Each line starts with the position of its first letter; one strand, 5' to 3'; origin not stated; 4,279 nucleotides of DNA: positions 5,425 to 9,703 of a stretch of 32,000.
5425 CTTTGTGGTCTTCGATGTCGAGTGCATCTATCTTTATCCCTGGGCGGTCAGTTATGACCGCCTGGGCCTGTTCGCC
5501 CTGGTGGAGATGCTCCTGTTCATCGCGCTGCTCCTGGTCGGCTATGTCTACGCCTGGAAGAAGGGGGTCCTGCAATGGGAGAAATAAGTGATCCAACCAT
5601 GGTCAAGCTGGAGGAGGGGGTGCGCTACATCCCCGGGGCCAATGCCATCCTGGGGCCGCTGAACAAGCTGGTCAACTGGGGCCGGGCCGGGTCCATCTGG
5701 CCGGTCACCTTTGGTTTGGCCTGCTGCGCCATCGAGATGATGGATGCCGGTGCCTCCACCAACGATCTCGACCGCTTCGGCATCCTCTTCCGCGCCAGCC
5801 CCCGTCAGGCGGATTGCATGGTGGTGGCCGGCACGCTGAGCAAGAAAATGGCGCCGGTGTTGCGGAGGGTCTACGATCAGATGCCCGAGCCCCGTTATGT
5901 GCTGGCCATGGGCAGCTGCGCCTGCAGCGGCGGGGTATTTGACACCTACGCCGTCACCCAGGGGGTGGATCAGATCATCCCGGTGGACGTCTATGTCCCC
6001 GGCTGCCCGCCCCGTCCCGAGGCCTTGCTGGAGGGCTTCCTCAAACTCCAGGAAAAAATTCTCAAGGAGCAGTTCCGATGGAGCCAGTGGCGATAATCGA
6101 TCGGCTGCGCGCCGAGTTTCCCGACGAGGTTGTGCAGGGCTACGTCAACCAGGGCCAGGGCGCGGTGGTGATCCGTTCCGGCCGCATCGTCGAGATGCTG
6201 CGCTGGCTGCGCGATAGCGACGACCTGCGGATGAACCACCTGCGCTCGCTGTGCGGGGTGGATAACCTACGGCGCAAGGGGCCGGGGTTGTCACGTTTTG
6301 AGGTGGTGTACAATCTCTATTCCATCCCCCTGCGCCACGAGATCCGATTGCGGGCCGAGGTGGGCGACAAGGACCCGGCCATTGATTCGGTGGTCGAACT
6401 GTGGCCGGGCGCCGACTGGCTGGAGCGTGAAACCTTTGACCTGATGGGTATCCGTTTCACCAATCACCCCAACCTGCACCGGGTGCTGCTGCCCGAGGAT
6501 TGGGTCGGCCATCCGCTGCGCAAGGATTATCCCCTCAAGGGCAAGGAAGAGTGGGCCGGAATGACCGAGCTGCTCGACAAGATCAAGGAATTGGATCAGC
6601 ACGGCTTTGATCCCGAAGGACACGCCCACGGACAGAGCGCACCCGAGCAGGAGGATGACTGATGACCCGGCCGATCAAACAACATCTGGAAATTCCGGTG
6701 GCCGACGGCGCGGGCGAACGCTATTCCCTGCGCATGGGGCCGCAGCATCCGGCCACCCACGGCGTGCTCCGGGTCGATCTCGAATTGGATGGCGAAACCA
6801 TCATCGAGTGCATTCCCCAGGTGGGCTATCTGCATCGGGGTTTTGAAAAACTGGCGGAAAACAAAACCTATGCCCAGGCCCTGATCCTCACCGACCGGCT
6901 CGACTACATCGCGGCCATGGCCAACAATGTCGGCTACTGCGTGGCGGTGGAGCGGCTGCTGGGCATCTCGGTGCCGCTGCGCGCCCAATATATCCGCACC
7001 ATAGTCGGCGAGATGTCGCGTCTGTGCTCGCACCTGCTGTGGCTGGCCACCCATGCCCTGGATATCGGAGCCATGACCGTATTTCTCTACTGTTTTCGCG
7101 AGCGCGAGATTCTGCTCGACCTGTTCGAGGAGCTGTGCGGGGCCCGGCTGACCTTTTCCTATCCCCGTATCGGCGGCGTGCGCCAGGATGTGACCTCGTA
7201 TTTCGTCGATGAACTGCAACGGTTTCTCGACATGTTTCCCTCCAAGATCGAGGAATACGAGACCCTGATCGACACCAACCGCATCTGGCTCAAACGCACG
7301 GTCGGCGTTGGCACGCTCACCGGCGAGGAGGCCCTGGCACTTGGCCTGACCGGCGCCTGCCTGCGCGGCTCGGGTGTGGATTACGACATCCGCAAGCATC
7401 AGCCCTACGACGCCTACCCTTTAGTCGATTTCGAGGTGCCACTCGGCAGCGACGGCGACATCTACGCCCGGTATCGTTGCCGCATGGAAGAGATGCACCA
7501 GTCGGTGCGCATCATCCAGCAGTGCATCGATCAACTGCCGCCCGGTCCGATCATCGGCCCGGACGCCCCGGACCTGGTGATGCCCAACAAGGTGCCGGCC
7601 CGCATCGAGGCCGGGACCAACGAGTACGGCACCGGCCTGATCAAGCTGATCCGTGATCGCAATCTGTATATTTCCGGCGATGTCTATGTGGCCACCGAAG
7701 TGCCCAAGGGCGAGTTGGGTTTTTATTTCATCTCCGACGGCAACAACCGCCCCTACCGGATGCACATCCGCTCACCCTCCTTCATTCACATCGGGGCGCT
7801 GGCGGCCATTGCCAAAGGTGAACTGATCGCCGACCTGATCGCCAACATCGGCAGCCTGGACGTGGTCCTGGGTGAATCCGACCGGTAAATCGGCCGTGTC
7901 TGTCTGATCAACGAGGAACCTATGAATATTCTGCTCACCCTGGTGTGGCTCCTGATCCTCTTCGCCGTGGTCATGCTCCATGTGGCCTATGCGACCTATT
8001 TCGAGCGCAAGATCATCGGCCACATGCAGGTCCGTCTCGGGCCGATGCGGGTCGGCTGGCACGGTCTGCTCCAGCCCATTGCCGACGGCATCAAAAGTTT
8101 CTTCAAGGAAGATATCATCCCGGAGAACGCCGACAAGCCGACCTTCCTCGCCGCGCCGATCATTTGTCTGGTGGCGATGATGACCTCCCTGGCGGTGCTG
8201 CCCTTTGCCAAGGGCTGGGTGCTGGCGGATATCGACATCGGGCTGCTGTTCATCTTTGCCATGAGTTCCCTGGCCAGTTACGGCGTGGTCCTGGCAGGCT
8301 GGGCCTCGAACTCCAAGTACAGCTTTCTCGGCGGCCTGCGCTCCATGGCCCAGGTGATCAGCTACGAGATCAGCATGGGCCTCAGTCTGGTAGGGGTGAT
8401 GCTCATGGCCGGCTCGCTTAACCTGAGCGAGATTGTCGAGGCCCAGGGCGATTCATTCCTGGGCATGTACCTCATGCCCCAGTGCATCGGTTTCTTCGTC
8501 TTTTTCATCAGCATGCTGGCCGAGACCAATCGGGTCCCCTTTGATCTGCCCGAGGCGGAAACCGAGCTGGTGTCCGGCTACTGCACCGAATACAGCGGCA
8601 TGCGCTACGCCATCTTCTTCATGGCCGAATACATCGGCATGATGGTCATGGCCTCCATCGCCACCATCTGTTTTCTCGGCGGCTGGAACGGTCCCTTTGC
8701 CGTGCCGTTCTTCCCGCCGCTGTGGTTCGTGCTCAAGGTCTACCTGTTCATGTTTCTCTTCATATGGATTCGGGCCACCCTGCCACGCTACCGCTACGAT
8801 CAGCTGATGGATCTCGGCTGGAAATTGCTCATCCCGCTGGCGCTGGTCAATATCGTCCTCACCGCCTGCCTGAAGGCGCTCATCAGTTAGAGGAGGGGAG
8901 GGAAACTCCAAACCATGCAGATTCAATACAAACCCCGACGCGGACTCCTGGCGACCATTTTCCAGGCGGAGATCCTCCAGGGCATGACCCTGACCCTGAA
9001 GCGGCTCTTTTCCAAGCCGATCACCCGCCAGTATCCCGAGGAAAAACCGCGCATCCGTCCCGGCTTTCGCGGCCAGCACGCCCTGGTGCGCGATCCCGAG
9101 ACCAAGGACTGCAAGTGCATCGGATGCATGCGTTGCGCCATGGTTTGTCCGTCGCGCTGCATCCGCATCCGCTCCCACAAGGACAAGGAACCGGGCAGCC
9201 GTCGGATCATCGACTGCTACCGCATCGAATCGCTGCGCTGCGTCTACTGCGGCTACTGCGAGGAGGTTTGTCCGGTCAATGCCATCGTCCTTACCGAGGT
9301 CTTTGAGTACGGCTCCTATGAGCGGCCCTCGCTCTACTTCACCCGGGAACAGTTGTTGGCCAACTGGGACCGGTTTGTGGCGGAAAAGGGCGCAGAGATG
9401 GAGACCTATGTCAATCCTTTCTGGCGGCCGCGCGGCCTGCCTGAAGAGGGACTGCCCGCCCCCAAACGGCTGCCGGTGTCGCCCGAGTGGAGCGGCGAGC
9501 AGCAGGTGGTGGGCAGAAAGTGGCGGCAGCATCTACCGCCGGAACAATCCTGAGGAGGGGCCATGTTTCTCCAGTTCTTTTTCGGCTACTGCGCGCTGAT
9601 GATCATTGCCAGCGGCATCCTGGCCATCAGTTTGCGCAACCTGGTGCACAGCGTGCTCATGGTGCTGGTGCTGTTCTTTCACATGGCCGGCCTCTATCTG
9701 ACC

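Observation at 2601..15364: Cytoplasmic Psr/Phs-like molybdoenzyme plus four-cluster ferredoxin subunit placed directly in front of an EFG-less nuo operon: candidate non-NADH electron-input module for complex I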

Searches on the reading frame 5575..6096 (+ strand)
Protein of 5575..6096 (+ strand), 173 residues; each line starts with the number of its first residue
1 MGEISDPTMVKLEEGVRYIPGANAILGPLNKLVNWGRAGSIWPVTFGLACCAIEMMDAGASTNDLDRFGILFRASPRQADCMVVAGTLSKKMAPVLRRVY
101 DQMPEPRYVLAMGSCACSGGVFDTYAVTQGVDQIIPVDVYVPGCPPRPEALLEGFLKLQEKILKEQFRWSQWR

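Call 7: search_protein_families(library=pfam, proteins=[window:5575-6096:+])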
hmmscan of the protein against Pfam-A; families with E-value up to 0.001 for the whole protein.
window:5575-6096:+ (173 aa): 1 family
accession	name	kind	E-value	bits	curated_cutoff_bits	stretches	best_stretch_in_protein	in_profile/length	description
PF01058.29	Oxidored_q6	-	7.8e-31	106.9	27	1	50-158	1-128/128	NADH ubiquinone oxidoreductase, 20 Kd subunit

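Call 8: search_protein_families(library=ncbifam, proteins=[window:5575-6096:+])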
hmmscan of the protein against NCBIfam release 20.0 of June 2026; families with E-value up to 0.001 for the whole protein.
window:5575-6096:+ (173 aa): 13 families
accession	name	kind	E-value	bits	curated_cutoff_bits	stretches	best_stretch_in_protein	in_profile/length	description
NF005012.1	PRK06411.1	subfamily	4.3e-73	244.3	116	1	22-166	17-162/166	NADH-quinone oxidoreductase subunit NuoB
TIGR01957.1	nuoB_fam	subfamily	1.8e-69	232.2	142.7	1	25-164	3-144/145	NADH-quinone oxidoreductase subunit B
NF011394.0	PRK14819.1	equivalog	1.3e-67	228.2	312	1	25-172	17-166/264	NADH-quinone oxidoreductase subunit B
NF011393.0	PRK14818.1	equivalog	4.8e-64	215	255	1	29-167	21-160/173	NADH dehydrogenase subunit B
NF009808.0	PRK13292.1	equivalog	5.3e-64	216.4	1156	1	22-165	8-152/791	NADH-quinone oxidoreductase subunit B/C/D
NF011390.0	PRK14815.1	equivalog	3.6e-63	212.2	281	1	23-166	17-161/183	NADH dehydrogenase subunit B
NF011391.0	PRK14816.1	equivalog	4.7e-62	209.1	283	1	20-167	33-182/196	NADH-quinone oxidoreductase subunit B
NF011388.0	PRK14813.1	equivalog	4.9e-62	209.1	294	1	22-170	11-161/189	NADH dehydrogenase subunit B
NF011395.0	PRK14820.1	equivalog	2.1e-59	200.3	263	1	20-168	14-163/180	NADH-quinone oxidoreductase subunit B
NF011389.0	PRK14814.1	equivalog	2.9e-55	187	285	1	25-163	19-158/186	NADH dehydrogenase subunit B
NF011392.0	PRK14817.1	equivalog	6.9e-51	172.5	271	1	29-168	26-166/182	NADH-quinone oxidoreductase subunit B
TIGR03294.1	FrhG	equivalog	1.8e-05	24.6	245.5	1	79-153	51-135/228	coenzyme F420 hydrogenase subunit gamma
NF045875.1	F420_non_VhuG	exception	0.00087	18.6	450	0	127-158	132-163/286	F420-non-reducing hydrogenase subunit VhuG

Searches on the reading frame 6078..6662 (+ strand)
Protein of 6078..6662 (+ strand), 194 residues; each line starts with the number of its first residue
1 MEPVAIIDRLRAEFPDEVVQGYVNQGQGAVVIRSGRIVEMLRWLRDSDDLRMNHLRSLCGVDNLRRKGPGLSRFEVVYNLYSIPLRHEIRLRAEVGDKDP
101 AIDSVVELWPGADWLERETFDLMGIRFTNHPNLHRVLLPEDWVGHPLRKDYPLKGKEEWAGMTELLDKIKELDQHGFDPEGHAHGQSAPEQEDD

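Call 7: search_protein_families(library=pfam, proteins=[window:6078-6662:+])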
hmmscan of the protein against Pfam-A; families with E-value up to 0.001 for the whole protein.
window:6078-6662:+ (194 aa): 1 family
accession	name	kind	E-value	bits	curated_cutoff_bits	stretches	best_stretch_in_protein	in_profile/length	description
PF00329.25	Complex1_30kDa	-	1.1e-43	149.2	22.5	1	31-156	2-123/124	Respiratory-chain NADH dehydrogenase, 30 Kd subunit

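Call 8: search_protein_families(library=ncbifam, proteins=[window:6078-6662:+])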
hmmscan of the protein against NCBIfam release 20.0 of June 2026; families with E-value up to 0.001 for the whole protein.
window:6078-6662:+ (194 aa): 16 families
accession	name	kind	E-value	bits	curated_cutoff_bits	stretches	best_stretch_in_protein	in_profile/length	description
NF005856.0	PRK07785.1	equivalog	1.9e-40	139.3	224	1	11-155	85-226/246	NADH-quinone oxidoreductase subunit C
TIGR01961.1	NuoC_fam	subfamily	3.2e-40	137.4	122.45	1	31-155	4-122/122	NADH (or F420H2) dehydrogenase, subunit C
NF005832.0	PRK07735.1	equivalog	3.7e-35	122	431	1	29-151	308-423/430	NADH-quinone oxidoreductase subunit C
NF004733.0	PRK06074.1-5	equivalog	2.4e-34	118.7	225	1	8-158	11-156/203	NADH-quinone oxidoreductase subunit C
NF006304.0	PRK08491.1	equivalog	2.2e-33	116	228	1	17-163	48-185/263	NADH-quinone oxidoreductase subunit C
NF004730.0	PRK06074.1-1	equivalog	1.4e-32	113.2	193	1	9-158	11-163/200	NADH-quinone oxidoreductase subunit C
NF009808.0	PRK13292.1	equivalog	6.2e-32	110.3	1156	1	7-157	228-379/791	NADH-quinone oxidoreductase subunit B/C/D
NF004737.0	PRK06074.2-4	equivalog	8.8e-30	103.6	144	1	38-164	21-136/150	NADH-quinone oxidoreductase subunit C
NF008728.0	PRK11742.1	equivalog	2.6e-29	102.1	840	1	5-181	23-202/598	NADH-quinone oxidoreductase subunit C/D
NF040611.1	F420_dehyd_FpoC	exception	1.8e-27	96.2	220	1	1-151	1-146/158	F420H2 dehydrogenase subunit FpoC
NF004735.0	PRK06074.2-2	equivalog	2.4e-26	92.6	176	1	1-151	1-146/158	NADH-quinone oxidoreductase subunit C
NF009141.0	PRK12494.1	equivalog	9.8e-26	90.7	175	1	52-151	65-163/175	NAD(P)H-quinone oxidoreductase subunit J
NF004732.0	PRK06074.1-4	equivalog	2e-23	83.4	376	1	72-158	115-202/250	NADH-quinone oxidoreductase subunit C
NF004731.0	PRK06074.1-3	equivalog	1.2e-21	77.5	303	1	24-156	23-150/207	NADH-quinone oxidoreductase subunit C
NF004734.0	PRK06074.2-1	equivalog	1.6e-16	60.8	169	1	22-154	21-152/164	NADH-quinone oxidoreductase subunit C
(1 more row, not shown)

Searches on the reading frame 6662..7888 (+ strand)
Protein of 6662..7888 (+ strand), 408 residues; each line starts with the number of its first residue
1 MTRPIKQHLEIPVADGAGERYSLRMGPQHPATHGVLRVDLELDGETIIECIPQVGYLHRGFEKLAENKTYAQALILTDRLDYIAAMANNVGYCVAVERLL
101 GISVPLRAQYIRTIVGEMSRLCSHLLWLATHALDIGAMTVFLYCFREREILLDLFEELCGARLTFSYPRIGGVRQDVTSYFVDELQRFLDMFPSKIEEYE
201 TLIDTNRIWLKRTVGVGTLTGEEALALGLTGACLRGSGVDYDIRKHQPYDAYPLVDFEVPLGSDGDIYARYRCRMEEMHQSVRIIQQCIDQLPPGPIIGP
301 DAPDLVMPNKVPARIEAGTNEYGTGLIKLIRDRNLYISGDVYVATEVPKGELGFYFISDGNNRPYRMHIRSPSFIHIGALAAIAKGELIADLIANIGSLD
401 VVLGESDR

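Call 7: search_protein_families(library=pfam, proteins=[window:6662-7888:+])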
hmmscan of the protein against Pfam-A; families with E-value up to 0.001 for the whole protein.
window:6662-7888:+ (408 aa): 2 families
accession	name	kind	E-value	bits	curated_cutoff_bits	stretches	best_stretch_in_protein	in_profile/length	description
PF00346.24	Complex1_49kDa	-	3.3e-102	341.6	24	1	134-408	1-271/271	Respiratory-chain NADH dehydrogenase, 49 Kd subunit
PF00374.24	NiFeSe_Hases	-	0.00021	20.8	25.8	1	59-134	1-77/508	Nickel-dependent hydrogenase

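Call 8: search_protein_families(library=ncbifam, proteins=[window:6662-7888:+])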
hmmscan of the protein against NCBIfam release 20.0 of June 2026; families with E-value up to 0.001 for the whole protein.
window:6662-7888:+ (408 aa): 10 families
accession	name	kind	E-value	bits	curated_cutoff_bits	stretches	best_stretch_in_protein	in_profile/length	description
NF004739.1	PRK06075.1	equivalog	3.3e-153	510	360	1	22-408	2-384/384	NADH-quinone oxidoreductase subunit D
TIGR01962.1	NuoD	equivalog_domain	5.3e-152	506.2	459.35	1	20-408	2-386/386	NADH dehydrogenase (quinone) subunit D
NF008974.0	PRK12322.1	equivalog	9.6e-137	455.8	522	2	19-319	5-307/366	NADH-quinone oxidoreductase subunit D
NF009808.0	PRK13292.1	equivalog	3.7e-117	392.2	1156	1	17-408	404-791/791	NADH-quinone oxidoreductase subunit B/C/D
NF008728.0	PRK11742.1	equivalog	1.6e-110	370.2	840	1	23-408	217-598/598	NADH-quinone oxidoreductase subunit C/D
NF040602.1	F420_dehyd_FpoD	exception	4.7e-109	364.8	600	2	23-304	10-291/372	F420H2 dehydrogenase subunit FpoD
NF005649.0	PRK07415.1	equivalog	1e-105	354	583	1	19-408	9-394/394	NAD(P)H-quinone oxidoreductase subunit H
NF007778.0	PRK10467.1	equivalog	2e-07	29.7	969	1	33-127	14-107/567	hydrogenase 2 large subunit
TIGR03295.1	frhA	equivalog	8.4e-07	28.3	392.5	1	58-132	40-114/412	coenzyme F420 hydrogenase subunit alpha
NF033181.1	NiFeSe_hydrog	equivalog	2.2e-05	23.6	600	1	34-128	14-107/507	nickel-dependent hydrogenase large subunit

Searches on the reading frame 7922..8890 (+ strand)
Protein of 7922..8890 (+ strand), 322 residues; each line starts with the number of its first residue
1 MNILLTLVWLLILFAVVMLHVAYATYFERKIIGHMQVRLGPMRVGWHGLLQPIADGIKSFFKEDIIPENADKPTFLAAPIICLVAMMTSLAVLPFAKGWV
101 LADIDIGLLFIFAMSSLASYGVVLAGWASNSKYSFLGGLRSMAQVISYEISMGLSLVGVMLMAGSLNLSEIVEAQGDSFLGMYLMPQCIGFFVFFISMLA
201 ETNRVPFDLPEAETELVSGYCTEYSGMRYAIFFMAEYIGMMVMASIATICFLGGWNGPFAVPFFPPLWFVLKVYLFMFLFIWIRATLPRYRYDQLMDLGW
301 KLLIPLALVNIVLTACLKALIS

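Call 7: search_protein_families(library=pfam, proteins=[window:7922-8890:+])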
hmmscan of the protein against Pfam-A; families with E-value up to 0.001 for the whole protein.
window:7922-8890:+ (322 aa): 1 family
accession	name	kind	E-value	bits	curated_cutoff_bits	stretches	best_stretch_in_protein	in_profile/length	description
PF00146.26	NADHdh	-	3.4e-129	430.9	27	1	10-315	3-298/298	NADH dehydrogenase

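Call 8: search_protein_families(library=ncbifam, proteins=[window:7922-8890:+])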
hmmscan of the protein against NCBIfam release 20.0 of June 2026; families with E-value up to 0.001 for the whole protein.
window:7922-8890:+ (322 aa): 7 families
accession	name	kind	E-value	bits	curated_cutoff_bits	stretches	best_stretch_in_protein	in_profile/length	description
NF004745.0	PRK06076.1-6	equivalog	1e-120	403.1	450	1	4-318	13-333/341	NADH-quinone oxidoreductase subunit NuoH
NF004743.0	PRK06076.1-4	equivalog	2.5e-118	395.7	494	1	4-320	14-344/433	NADH-quinone oxidoreductase subunit NuoH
NF004741.0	PRK06076.1-2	equivalog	1e-114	383.3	305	1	3-320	19-335/337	NADH-quinone oxidoreductase subunit NuoH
NF004740.0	PRK06076.1-1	equivalog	1.3e-111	373.3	399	1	2-317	10-319/325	NADH-quinone oxidoreductase subunit NuoH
NF004742.0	PRK06076.1-3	equivalog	1.6e-110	369.7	531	1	3-317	21-347/356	NADH-quinone oxidoreductase subunit NuoH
NF004744.0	PRK06076.1-5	equivalog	5.4e-92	308.8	542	2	4-261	29-286/372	NADH-quinone oxidoreductase subunit NuoH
NF040610.1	F420_dehyd_FpoH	exception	8e-90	301.6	475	1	4-317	11-335/339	F420H2 dehydrogenase subunit FpoH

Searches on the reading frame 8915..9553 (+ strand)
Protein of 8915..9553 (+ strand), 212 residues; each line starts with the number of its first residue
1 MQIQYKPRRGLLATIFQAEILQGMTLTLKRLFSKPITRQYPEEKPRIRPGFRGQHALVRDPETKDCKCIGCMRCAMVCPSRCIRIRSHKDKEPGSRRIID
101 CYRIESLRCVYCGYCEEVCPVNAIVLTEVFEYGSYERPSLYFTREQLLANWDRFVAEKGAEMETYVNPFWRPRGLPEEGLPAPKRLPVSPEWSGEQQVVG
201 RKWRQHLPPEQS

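Call 7: search_protein_families(library=pfam, proteins=[window:8915-9553:+])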
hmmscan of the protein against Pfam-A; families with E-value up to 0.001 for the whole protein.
window:8915-9553:+ (212 aa): 11 families
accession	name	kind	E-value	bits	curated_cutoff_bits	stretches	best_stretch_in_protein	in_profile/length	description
PF00037.32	Fer4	-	3.1e-12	46.2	21.1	2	105-124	4-23/24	4Fe-4S binding domain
PF12838.12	Fer4_7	-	7.2e-11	42.8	27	1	67-123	1-52/52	4Fe-4S dicluster domain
PF13484.11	Fer4_16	-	3.6e-08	34.5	30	0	108-130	1-24/66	4Fe-4S double cluster binding domain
PF13183.11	Fer4_8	-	3.9e-07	31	27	1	106-123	2-19/68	4Fe-4S dicluster domain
PF13187.11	Fer4_9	-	3.3e-06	27.5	27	1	67-124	1-52/52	4Fe-4S dicluster domain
PF12837.12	Fer4_6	-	3.6e-06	27.1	25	0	108-124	8-24/24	4Fe-4S binding domain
PF12797.12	Fer4_2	-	3.7e-06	27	24.5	0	65-80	7-22/22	4Fe-4S binding domain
PF25160.1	LdpA_Fe-S-bd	-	3.1e-05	24.1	27.6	0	64-88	24-48/49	LdpA Fe-S cluster-binding domain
PF13237.11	Fer4_10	-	8.9e-05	22.8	25.5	1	66-120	7-53/53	4Fe-4S dicluster domain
PF12798.12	Fer4_3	-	0.00016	22.7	27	0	109-123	1-15/15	4Fe-4S binding domain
PF14697.11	Fer4_21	-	0.00022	21.7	35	0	65-124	5-57/59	4Fe-4S dicluster domain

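Call 8: search_protein_families(library=ncbifam, proteins=[window:8915-9553:+])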
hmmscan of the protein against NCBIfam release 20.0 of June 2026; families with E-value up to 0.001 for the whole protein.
window:8915-9553:+ (212 aa): 35 families (the best 25 are shown)
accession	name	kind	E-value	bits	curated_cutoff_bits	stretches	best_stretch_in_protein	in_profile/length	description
NF004538.0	PRK05888.1-4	equivalog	6.1e-40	136.5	135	1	11-158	7-151/162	NADH-quinone oxidoreductase subunit NuoI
TIGR01971.1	NuoI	subfamily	9.3e-38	128.5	113.05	1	23-147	1-121/121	NADH-quinone oxidoreductase, chain I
NF004539.0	PRK05888.1-5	equivalog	4.6e-36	123.9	225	1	14-157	10-150/162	NADH-quinone oxidoreductase subunit NuoI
NF004537.0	PRK05888.1-3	equivalog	9.4e-33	113.4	163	1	19-162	22-168/204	NADH-quinone oxidoreductase subunit NuoI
NF004536.0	PRK05888.1-1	equivalog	4.5e-32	110.8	212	1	19-150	12-140/180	NADH-quinone oxidoreductase subunit NuoI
NF004542.0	PRK05888.2-3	equivalog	1.2e-30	106.5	248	1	12-155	28-169/203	NADH-quinone oxidoreductase subunit NuoI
NF004544.0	PRK05888.2-6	equivalog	3.3e-29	102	457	1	14-149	28-160/220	NADH-quinone oxidoreductase subunit NuoI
NF004540.0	PRK05888.2-1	equivalog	6.5e-27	93.8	215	1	20-147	4-126/139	NADH-quinone oxidoreductase subunit NuoI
NF004545.0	PRK05888.3-1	equivalog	4.3e-20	72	229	1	20-145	26-143/154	NADH-quinone oxidoreductase subunit NuoI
NF009053.0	PRK12387.1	subfamily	3.7e-19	69.2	204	1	33-141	11-107/180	formate hydrogenlyase complex iron-sulfur subunit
NF004541.0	PRK05888.2-2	equivalog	1.1e-18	67.6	217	1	12-152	13-139/168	NADH-quinone oxidoreductase subunit NuoI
NF006076.0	PRK08222.1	equivalog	1.2e-18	67.5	270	1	36-143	14-109/181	hydrogenase 4 subunit H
NF040612.1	F420_dehyd_FpoI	exception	6.3e-17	61.7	180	1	20-148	2-125/135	F420H2 dehydrogenase subunit FpoI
NF004546.0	PRK05888.3-3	equivalog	1.1e-16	60.8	260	1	6-125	10-125/196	NADH-quinone oxidoreductase subunit NuoI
TIGR00403.1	ndhI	equivalog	3.4e-16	59.4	302.35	1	20-143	22-138/183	NAD(P)H-quinone oxidoreductase subunit I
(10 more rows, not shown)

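Call 45: search_solved_structures(query=window:8915-9553:+, max_evalue=0.00001, show_alignments=2)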
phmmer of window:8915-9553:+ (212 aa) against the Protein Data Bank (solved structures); distinct sequences matched with E-value up to 0.00001: 47.
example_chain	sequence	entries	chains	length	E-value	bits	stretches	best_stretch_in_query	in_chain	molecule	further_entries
7ar7_I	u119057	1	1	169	2.7e-34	121.9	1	12-158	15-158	NADH dehydrogenase [ubiquinone] iron-sulfur protein 8-A, mitochondrial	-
7a23_D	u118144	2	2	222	5.2e-34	121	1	12-158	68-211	TYKY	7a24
7aqr_I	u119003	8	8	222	5.8e-34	120.8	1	12-158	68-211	NADH dehydrogenase [ubiquinone] iron-sulfur protein 8-A, mitochondrial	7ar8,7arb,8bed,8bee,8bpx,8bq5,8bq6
8b9z_I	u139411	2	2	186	1.3e-33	119.6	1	13-162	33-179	NADH dehydrogenase (ubiquinone) 23 kDa subunit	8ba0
6x89_S8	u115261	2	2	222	1.8e-33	119.2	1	12-158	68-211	NADH dehydrogenase [ubiquinone] iron-sulfur protein 8, mitochondrial | NDUS8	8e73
8esw_S8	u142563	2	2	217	2.2e-33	118.9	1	13-162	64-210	NADH dehydrogenase (ubiquinone) 23 kDa subunit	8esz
5lc5_I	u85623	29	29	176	4.4e-33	117.9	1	13-163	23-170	NADH dehydrogenase [ubiquinone] iron-sulfur protein 8, mitochondrial | Mitochondrial complex I, TYKY subunit | NADH:ubiquinone oxidoreductase core subunit S8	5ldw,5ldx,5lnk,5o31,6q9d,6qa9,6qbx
7v2c_B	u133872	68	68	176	6e-33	117.5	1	13-163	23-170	NADH dehydrogenase [ubiquinone] iron-sulfur protein 8, mitochondrial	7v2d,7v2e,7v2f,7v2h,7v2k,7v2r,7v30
7qsd_I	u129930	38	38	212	7.5e-33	117.2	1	13-163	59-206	NADH dehydrogenase [ubiquinone] iron-sulfur protein 8, mitochondrial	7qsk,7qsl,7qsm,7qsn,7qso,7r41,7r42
6zk9_9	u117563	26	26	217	8.2e-33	117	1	13-163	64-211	Mitochondrial complex I, TYKY subunit | Complex I-23kD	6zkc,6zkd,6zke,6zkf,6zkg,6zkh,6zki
5gpn_b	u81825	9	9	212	1.1e-32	116.7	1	13-163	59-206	NADH dehydrogenase [ubiquinone] iron-sulfur protein 8 | NADH dehydrogenase [ubiquinone] iron-sulfur protein 8, mitochondrial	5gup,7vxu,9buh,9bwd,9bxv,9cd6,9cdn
5xtb_B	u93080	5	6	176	1.1e-32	116.6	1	13-163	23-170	NADH dehydrogenase [ubiquinone] iron-sulfur protein 8, mitochondrial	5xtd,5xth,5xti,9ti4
8ud1_1I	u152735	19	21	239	1.5e-32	116.2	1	13-163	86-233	NADH dehydrogenase [ubiquinone] iron-sulfur protein 8, mitochondrial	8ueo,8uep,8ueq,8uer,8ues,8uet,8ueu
9cwt_B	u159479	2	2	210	2e-32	115.8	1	13-163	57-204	NADH dehydrogenase [ubiquinone] iron-sulfur protein 8, mitochondrial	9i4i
6g2j_I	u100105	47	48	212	2.3e-32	115.6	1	15-163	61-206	NADH dehydrogenase [ubiquinone] iron-sulfur protein 8, mitochondrial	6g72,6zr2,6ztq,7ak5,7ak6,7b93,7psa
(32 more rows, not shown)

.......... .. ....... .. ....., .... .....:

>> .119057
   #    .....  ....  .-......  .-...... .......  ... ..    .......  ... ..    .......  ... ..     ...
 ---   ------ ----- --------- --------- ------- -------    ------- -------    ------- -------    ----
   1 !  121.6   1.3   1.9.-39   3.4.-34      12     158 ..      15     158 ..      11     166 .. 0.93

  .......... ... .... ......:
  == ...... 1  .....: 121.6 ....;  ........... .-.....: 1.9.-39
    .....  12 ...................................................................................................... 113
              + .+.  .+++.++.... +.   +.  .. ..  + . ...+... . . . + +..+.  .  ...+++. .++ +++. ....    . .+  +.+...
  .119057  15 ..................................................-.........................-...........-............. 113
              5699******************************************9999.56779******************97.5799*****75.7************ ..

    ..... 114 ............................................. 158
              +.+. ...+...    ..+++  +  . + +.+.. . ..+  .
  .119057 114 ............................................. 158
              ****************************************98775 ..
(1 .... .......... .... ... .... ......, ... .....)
